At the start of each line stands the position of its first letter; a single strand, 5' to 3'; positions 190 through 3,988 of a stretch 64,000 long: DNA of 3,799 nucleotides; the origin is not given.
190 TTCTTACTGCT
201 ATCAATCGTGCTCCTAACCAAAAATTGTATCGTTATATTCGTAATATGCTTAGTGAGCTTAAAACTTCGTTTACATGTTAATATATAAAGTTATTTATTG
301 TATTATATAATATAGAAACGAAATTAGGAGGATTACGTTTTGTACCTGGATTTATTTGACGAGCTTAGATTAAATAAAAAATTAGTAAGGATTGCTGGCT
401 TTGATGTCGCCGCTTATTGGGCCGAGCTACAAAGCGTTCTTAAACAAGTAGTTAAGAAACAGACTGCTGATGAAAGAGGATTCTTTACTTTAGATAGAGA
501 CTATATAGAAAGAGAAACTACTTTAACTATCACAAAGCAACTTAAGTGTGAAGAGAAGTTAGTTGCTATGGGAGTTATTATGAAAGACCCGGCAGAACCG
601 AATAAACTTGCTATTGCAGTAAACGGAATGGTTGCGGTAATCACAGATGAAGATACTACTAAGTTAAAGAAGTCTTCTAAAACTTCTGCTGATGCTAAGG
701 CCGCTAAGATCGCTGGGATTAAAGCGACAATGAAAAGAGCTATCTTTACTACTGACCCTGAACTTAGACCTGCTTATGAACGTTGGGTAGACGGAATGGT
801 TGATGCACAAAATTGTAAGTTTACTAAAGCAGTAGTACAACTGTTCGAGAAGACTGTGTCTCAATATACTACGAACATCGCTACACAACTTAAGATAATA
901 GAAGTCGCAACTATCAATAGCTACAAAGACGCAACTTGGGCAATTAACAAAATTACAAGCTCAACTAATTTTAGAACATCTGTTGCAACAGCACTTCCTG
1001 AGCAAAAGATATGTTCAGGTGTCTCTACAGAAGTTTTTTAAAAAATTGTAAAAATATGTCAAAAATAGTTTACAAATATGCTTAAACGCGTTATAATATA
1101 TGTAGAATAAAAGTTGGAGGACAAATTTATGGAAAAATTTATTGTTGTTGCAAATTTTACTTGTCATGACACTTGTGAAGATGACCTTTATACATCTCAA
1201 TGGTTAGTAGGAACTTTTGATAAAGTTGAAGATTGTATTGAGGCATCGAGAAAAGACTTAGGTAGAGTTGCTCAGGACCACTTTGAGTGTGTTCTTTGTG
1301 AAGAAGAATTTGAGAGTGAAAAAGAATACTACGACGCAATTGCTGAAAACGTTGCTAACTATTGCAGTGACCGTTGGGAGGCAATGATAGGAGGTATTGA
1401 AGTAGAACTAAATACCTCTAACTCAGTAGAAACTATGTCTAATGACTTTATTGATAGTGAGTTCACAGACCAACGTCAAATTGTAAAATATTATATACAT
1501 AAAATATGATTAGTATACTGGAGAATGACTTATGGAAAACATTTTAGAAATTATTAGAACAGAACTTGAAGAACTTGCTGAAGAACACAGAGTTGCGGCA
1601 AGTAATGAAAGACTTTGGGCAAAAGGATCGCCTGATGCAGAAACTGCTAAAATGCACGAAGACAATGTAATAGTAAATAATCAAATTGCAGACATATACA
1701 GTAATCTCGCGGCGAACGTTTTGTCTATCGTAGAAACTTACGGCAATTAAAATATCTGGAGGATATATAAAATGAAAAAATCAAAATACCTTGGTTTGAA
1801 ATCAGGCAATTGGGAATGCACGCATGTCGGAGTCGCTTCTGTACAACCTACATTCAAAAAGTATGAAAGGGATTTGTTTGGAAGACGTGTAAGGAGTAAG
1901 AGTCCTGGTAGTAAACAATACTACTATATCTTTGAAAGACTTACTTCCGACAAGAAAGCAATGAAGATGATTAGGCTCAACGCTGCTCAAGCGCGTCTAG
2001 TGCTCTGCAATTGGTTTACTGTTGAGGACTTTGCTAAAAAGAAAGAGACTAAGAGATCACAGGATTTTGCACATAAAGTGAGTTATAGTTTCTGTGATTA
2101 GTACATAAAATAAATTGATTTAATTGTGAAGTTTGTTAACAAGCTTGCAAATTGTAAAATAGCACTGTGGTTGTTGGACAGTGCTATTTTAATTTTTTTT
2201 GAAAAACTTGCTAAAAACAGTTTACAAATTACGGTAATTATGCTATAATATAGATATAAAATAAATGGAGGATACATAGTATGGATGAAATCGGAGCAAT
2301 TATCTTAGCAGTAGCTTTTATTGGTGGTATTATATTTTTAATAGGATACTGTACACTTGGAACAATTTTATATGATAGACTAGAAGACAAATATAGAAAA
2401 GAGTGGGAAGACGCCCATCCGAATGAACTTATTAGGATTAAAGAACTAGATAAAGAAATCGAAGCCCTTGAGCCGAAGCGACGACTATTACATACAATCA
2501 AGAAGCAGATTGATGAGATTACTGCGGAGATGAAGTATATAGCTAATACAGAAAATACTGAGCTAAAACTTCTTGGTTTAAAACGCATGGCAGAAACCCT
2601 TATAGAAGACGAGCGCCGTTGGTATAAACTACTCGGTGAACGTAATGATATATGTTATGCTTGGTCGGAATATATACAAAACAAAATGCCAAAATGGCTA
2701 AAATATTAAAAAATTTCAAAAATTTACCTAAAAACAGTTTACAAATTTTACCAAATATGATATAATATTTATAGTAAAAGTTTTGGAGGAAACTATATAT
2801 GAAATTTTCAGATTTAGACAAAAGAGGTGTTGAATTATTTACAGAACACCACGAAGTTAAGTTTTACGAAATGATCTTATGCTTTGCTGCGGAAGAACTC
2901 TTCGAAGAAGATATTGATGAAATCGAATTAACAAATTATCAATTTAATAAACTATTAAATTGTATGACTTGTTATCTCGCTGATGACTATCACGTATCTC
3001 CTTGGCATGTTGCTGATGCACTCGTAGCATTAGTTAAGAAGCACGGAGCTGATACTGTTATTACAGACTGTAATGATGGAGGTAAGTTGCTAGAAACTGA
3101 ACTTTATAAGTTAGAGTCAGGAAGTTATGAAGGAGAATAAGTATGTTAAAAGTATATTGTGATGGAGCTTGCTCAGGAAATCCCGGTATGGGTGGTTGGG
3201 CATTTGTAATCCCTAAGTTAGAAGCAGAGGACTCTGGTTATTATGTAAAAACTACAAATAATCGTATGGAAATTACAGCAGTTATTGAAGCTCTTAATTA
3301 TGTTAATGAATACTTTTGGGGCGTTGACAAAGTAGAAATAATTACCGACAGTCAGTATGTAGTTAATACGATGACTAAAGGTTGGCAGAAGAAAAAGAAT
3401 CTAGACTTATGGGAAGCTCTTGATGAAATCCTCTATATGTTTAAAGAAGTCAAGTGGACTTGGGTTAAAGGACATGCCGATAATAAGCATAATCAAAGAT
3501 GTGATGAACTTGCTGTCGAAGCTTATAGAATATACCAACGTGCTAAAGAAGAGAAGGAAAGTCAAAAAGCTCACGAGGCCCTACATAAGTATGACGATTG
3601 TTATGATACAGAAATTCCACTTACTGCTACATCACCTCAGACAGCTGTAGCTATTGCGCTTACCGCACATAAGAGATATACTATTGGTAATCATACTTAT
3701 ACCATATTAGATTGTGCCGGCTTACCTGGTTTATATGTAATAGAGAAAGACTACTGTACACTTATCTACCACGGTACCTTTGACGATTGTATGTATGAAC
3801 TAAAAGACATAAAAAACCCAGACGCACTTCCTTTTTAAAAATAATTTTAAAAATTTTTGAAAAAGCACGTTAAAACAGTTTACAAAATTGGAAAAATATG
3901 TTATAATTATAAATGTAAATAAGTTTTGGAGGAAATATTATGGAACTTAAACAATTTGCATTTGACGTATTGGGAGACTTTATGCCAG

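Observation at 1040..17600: Array of ~18 near-identical super-consensus early promoters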

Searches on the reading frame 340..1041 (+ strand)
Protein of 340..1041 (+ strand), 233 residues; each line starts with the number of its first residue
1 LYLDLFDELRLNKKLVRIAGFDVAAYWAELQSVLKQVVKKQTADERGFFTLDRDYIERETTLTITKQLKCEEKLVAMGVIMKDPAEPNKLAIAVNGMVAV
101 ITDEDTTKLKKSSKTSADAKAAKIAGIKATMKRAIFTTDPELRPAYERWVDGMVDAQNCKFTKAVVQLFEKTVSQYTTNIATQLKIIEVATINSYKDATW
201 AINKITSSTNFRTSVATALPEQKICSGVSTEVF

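Call 20: search_protein_families(library=pfam, proteins=[window:340-1041:+], max_evalue=0.01)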
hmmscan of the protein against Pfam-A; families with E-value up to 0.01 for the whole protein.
window:340-1041:+ (233 aa): 0 families

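Call 21: search_protein_families(library=phrogs, proteins=[window:340-1041:+], max_evalue=0.001)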
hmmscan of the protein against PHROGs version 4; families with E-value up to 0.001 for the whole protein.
window:340-1041:+ (233 aa): 0 families

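Call 40: search_protein_families(library=pfam, alignment_id=A1, max_evalue=0.001)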
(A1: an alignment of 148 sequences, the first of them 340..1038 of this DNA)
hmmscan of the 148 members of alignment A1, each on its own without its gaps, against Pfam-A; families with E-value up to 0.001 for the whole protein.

A. member 1, window:340-1038:+ (233 aa): 0 families

B. families by the number of members that match (of 148 scanned): 34 families (the first 25 are shown)
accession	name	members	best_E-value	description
PF02086.21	MethyltransfD12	1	1.2e-59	D12 class N6 adenine-specific DNA methyltransferase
PF01145.31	Band_7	1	6.2e-35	SPFH domain / Band 7 family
PF01327.26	Pep_deformylase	1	1.4e-34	Polypeptide deformylase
PF00075.30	RNase_H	1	3.9e-32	RNase H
PF18013.6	Phage_lysozyme2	1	6e-21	Phage tail lysozyme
PF14191.11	YodL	1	9.9e-19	YodL-like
PF13671.12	AAA_33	1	1e-17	AAA domain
PF01068.26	DNA_ligase_A_M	1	6.4e-17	ATP dependent DNA ligase domain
PF21448.3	DNMK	1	2e-16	Deoxynucleotide monophosphate kinase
PF13521.12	AAA_28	1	1.3e-14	AAA domain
PF14743.12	DNA_ligase_OB_2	1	6.5e-14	DNA ligase OB-like domain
PF09643.15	YopX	1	3.6e-13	YopX protein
PF20274.4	cREC_REC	1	5.9e-12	Cyclic-phosphate processing Receiver domain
PF14354.12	Lar_restr_allev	1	6.1e-11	Restriction alleviation protein Lar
PF22751.1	DUF488-N3a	1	6.6e-10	Active DUF488-N3 subclade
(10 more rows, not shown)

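Call 59: find_encoding_contigs(protein=window:340-1041:+, flank=10000, max_places=3)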
Protein window:340-1041:+ (233 aa): 6 contigs read that carry it; 1 place shown.
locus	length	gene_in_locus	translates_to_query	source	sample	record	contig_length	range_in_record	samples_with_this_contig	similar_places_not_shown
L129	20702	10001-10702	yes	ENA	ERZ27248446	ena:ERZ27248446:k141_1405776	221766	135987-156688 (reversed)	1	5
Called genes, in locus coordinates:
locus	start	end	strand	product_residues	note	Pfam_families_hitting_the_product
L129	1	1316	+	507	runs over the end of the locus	-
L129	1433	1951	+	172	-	-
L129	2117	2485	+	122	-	-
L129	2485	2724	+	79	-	-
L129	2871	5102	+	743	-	PF03477:ATP-cone, PF13597:NRDD, PF01228:Gly_radical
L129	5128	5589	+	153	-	PF13353:Fer4_12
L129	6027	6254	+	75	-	-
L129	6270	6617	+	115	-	-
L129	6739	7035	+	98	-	-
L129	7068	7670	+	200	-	-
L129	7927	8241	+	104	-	-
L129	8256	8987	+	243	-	-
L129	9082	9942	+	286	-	-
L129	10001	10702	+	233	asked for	-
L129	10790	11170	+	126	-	-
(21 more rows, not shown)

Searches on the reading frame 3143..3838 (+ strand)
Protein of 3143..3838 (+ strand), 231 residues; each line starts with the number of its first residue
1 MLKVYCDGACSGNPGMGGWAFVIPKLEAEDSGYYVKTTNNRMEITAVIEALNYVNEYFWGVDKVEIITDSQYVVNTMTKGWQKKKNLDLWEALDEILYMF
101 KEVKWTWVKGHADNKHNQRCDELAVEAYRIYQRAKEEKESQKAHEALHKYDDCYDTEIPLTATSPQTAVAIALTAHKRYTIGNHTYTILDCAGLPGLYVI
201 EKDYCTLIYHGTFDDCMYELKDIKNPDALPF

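Call 20: search_protein_families(library=pfam, proteins=[window:3143-3838:+], max_evalue=0.01)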
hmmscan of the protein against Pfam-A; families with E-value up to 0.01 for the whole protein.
window:3143-3838:+ (231 aa): 3 families
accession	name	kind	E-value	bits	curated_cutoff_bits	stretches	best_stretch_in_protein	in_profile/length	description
PF00075.30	RNase_H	-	3.9e-32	111.8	25.8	1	3-127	5-139/141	RNase H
PF13456.12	RVT_3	-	1e-06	29.1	21.6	1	6-109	2-109/123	Reverse transcriptase-like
PF17917.7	RT_RNaseH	-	0.00021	21.9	24.8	1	40-86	50-94/105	RNase H-like domain found in reverse transcriptase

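Call 21: search_protein_families(library=phrogs, proteins=[window:3143-3838:+], max_evalue=0.001)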
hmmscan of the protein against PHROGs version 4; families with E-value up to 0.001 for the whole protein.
window:3143-3838:+ (231 aa): 2 families
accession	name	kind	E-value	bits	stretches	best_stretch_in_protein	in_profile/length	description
phrog_531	-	DNA, RNA and nucleotide metabolism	4e-46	158.6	1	1-146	75-244/285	Rnase H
phrog_3265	-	DNA, RNA and nucleotide metabolism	2.1e-11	44.4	1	35-145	84-207/496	ribonuclease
